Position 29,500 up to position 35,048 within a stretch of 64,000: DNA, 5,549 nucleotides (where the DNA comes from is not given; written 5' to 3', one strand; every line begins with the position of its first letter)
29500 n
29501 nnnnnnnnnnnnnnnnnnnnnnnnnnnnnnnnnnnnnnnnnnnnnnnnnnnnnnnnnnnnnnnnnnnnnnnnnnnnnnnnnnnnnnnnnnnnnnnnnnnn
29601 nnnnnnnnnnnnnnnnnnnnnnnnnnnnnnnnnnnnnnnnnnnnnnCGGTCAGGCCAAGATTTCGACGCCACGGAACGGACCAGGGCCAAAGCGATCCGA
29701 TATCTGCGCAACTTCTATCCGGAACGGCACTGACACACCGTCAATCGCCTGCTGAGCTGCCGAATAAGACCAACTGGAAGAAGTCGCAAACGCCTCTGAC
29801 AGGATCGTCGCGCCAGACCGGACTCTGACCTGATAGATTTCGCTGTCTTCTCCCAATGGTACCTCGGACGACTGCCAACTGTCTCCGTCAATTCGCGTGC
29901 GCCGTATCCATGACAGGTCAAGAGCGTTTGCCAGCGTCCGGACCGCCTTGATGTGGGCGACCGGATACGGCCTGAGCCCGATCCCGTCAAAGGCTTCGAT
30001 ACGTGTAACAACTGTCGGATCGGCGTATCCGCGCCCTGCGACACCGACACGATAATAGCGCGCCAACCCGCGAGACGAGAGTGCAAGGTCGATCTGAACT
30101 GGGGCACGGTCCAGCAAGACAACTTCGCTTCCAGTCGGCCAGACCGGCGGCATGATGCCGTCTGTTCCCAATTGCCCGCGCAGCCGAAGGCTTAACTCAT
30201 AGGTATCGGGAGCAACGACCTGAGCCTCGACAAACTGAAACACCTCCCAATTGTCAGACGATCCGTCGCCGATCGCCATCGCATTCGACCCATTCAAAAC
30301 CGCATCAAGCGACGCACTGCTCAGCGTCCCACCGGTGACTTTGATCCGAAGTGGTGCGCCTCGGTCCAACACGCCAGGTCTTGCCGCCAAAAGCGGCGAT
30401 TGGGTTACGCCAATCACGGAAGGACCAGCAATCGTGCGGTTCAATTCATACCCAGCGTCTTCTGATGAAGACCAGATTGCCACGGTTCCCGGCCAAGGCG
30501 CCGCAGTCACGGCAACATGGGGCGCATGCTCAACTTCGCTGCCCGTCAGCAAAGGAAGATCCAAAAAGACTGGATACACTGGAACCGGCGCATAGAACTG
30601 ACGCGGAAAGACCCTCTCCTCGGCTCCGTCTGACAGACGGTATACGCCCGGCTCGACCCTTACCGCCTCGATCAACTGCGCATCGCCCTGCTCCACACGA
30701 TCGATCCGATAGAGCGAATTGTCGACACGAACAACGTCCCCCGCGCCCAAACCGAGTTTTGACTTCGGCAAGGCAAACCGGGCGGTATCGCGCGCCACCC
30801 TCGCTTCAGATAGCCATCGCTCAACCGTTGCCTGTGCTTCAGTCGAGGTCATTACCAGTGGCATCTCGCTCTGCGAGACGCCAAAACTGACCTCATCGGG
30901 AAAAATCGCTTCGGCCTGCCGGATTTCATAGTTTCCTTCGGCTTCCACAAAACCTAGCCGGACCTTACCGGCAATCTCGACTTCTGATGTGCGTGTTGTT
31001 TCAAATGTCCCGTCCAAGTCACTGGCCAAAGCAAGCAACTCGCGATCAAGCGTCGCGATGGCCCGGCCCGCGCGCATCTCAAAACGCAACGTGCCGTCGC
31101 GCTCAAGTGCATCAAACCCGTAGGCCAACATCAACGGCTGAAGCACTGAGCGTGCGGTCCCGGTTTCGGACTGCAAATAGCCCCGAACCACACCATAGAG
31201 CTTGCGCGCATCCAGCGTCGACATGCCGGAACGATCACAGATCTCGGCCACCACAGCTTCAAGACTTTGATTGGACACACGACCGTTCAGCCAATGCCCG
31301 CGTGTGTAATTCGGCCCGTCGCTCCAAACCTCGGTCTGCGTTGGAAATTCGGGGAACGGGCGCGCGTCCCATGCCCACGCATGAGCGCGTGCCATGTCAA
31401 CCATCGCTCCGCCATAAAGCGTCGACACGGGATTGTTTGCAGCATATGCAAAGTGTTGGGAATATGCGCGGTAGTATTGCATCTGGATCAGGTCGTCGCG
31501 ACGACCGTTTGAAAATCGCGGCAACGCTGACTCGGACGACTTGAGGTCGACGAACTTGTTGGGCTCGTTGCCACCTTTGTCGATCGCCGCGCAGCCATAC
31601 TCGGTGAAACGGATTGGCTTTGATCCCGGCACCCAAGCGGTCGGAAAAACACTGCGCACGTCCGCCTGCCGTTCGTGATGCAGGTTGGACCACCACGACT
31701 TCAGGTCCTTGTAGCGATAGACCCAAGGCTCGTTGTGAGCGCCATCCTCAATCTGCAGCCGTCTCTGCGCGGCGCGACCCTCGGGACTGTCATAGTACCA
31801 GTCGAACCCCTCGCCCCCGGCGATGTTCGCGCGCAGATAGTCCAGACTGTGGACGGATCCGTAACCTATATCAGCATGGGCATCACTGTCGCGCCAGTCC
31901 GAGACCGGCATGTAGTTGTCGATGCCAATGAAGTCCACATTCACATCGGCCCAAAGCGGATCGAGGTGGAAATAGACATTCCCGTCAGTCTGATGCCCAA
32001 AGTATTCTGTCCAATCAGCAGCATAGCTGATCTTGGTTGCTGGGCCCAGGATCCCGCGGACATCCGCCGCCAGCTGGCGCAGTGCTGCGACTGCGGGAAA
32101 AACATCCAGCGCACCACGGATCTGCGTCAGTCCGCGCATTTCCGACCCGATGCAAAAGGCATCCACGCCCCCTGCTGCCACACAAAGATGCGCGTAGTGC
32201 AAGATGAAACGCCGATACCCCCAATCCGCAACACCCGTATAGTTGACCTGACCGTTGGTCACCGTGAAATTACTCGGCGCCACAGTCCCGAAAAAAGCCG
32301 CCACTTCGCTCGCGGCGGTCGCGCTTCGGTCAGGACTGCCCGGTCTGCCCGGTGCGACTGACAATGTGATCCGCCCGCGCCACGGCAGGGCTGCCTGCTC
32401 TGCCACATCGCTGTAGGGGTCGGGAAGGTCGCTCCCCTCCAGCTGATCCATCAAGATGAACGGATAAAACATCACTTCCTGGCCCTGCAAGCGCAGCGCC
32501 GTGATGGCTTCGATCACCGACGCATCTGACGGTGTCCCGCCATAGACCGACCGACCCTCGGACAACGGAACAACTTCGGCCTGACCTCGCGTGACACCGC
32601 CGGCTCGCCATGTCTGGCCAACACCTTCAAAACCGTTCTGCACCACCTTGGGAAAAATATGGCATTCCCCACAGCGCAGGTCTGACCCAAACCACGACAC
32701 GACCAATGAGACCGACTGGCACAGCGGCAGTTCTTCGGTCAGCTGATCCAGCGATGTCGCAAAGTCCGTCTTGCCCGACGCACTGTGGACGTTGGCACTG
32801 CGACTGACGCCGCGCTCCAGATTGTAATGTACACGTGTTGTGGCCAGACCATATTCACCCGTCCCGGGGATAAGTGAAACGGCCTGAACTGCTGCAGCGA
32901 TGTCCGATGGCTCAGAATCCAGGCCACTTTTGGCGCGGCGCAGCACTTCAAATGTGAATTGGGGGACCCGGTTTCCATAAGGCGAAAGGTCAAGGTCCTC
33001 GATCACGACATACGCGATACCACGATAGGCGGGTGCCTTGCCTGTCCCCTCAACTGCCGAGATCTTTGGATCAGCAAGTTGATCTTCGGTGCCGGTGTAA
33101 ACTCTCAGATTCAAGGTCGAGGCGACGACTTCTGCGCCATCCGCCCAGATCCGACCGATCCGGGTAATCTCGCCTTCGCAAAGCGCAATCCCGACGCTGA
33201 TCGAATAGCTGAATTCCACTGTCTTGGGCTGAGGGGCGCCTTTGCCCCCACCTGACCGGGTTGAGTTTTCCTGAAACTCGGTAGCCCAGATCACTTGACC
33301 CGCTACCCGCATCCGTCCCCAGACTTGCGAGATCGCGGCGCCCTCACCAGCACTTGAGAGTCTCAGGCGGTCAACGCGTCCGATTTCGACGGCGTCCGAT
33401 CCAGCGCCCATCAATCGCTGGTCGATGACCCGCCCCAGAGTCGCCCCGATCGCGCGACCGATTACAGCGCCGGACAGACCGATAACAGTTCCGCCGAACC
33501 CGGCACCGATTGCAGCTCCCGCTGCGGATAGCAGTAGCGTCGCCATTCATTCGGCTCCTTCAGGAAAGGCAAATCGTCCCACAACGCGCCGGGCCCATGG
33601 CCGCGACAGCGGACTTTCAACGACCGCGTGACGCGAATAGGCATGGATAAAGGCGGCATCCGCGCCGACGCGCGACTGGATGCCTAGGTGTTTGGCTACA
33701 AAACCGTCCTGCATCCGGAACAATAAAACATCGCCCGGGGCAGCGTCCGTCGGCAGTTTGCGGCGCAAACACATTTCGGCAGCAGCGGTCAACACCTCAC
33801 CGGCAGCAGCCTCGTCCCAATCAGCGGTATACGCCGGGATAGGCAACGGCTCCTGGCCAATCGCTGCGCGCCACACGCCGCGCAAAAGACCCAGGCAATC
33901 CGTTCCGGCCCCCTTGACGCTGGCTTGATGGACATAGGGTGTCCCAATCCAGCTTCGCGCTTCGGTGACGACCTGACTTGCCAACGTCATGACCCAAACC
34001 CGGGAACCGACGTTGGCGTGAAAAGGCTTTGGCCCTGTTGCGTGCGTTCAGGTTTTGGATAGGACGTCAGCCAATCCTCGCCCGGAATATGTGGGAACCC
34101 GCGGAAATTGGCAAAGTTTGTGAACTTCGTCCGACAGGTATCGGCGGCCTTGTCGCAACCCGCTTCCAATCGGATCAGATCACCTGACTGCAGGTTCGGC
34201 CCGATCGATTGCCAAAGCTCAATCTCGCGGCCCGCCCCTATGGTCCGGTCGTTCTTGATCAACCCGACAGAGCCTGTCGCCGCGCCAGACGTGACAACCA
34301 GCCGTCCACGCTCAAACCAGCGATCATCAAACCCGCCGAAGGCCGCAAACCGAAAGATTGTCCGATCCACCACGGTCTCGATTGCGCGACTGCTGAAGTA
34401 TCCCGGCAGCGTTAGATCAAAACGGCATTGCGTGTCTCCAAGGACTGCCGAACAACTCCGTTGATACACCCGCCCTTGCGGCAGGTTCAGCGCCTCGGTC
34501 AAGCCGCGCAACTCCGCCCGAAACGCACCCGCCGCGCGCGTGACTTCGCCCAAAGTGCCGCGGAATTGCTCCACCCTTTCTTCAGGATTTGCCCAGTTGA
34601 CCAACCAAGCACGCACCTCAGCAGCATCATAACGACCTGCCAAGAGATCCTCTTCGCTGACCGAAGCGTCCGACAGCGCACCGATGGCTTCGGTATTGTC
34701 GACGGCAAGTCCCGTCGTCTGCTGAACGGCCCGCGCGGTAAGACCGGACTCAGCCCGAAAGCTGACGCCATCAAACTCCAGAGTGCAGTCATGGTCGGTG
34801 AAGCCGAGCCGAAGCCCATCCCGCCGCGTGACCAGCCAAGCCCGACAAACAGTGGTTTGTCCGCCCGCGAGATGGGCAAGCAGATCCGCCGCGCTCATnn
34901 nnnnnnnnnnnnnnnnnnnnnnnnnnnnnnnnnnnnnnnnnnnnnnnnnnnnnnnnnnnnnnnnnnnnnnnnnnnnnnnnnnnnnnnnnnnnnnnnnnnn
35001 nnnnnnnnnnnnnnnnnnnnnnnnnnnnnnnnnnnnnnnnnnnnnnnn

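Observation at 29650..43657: Complete RcGTA-type gene transfer agent cluster embedded in core genes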

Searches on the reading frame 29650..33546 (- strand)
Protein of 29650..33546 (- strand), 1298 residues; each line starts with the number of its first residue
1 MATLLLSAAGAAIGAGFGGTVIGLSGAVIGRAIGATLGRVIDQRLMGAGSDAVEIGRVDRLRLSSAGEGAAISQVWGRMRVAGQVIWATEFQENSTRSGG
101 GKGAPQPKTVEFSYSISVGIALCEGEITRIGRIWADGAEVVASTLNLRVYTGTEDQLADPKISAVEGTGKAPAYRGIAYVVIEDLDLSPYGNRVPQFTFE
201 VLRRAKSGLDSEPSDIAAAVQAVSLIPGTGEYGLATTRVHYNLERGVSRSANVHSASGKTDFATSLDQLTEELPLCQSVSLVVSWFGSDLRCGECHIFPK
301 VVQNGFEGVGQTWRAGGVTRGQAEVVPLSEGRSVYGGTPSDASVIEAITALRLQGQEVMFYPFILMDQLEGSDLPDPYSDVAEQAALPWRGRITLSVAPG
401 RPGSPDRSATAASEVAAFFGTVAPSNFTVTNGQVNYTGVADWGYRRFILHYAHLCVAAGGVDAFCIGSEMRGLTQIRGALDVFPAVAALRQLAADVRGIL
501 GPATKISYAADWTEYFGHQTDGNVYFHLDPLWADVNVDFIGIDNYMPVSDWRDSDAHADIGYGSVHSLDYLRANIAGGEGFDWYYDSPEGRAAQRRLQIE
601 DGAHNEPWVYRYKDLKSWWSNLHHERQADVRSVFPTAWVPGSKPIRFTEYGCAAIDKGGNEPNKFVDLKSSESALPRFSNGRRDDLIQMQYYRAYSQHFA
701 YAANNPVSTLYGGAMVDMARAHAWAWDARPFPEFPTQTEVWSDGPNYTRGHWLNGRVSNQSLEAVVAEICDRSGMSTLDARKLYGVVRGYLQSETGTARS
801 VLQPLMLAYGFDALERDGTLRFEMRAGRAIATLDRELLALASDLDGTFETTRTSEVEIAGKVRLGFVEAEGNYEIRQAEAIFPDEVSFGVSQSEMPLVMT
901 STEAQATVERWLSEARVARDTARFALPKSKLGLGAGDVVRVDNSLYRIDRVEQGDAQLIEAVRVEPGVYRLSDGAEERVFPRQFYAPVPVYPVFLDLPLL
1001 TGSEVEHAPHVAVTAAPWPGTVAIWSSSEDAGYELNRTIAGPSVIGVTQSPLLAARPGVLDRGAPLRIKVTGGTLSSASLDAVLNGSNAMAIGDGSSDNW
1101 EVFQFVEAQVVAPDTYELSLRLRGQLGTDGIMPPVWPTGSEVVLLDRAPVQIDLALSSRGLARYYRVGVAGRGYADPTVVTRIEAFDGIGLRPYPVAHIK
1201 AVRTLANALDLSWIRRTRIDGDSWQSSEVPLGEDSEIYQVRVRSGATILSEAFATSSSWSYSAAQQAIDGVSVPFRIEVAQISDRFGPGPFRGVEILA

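Call 4: search_protein_families(library=pfam, proteins=[window:29650-33546:-], max_evalue=0.01)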
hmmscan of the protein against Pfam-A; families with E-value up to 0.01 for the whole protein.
window:29650-33546:- (1298 aa): 5 families
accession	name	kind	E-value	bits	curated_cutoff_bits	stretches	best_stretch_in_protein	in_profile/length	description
PF13547.12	GTA_TIM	-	1.2e-142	475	27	1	442-735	1-299/299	GTA TIM-barrel-like domain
PF13550.12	Phage-tail_3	-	7.4e-42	143.5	23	1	794-952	2-163/164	Putative phage tail protein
PF23666.2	Rcc01698_C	-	2.6e-31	108.3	27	1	1043-1143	1-98/98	Rcc01698-like, C-terminal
PF22612.2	GH113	-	0.00022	21.1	27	0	443-553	111-196/289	Glycoside Hydrolase Family 113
PF13488.11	Gly-zipper_Omp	-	0.0083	16.5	25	0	7-41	3-38/46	Glycine zipper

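Call 6: search_protein_families(library=ncbifam, proteins=[window:29650-33546:-], max_evalue=0.01)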
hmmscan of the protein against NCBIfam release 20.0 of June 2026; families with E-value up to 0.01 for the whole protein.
window:29650-33546:- (1298 aa): 1 family
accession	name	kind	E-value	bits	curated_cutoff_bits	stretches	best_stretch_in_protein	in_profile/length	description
NF048004.1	GTA_megatron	equivalog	0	1842.9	800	1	1-1293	1-1296/1299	baseplate multidomain protein megatron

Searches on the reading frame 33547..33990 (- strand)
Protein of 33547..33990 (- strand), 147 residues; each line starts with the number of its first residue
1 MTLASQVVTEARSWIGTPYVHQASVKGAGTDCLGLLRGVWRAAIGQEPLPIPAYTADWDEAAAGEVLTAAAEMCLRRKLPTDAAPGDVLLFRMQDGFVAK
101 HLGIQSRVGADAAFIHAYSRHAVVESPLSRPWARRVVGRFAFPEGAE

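Call 4: search_protein_families(library=pfam, proteins=[window:33547-33990:-], max_evalue=0.01)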
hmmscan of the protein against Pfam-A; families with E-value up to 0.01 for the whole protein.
window:33547-33990:- (147 aa): 1 family
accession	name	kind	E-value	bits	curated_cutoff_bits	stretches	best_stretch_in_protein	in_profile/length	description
PF00877.26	NLPC_P60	-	8e-06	26.2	23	1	16-137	1-101/105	NlpC/P60 family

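Call 6: search_protein_families(library=ncbifam, proteins=[window:33547-33990:-], max_evalue=0.01)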
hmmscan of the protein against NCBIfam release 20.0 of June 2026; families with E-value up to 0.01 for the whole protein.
window:33547-33990:- (147 aa): 1 family
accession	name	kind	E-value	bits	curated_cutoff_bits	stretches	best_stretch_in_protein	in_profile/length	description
TIGR02219.1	phage_NlpC_fam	hypoth_equivalog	5.6e-48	162.8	81.9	1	7-143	1-134/134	putative phage cell wall peptidase, NlpC/P60 family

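Call 13: search_protein_families(library=phrogs, proteins=[window:33547-33990:-], max_evalue=0.01)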
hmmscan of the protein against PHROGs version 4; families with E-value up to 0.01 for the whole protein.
window:33547-33990:- (147 aa): 2 families
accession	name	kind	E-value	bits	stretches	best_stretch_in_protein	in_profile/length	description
phrog_329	-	tail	2.1e-12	47.1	1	2-140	533-654/949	minor tail protein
phrog_2552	-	unknown function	0.0024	18.6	1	29-137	12-115/142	-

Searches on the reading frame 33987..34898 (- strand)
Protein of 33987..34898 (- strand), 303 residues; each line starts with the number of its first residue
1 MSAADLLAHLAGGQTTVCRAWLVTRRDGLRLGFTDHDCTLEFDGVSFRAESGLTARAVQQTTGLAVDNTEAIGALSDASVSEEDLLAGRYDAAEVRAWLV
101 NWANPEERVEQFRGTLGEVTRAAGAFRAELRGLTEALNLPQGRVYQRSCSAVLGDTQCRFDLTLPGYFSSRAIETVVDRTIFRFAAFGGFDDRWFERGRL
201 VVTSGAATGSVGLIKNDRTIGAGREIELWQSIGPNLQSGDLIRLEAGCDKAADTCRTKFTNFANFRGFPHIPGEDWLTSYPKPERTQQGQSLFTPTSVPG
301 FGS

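Call 4: search_protein_families(library=pfam, proteins=[window:33987-34898:-], max_evalue=0.01)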
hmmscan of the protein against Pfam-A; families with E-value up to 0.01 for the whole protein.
window:33987-34898:- (303 aa): 2 families
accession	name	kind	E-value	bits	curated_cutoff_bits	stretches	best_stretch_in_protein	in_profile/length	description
PF09931.15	Phage_phiJL001_Gp84_N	-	1.7e-56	191.2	26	1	4-161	2-160/160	Baseplate hub protein, N-terminal attachment domain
PF09356.15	Phage_BR0599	-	8.9e-27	93.7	22.9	1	193-275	1-80/80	Phage conserved hypothetical protein BR0599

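Call 6: search_protein_families(library=ncbifam, proteins=[window:33987-34898:-], max_evalue=0.01)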
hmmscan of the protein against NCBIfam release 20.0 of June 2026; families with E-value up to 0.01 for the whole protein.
window:33987-34898:- (303 aa): 1 family
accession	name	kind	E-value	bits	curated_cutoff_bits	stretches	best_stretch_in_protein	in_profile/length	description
TIGR02218.1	phg_TIGR02218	equivalog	5.7e-94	314.7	80.5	1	21-291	1-265/266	phage/gene transfer agent baseplate hub protein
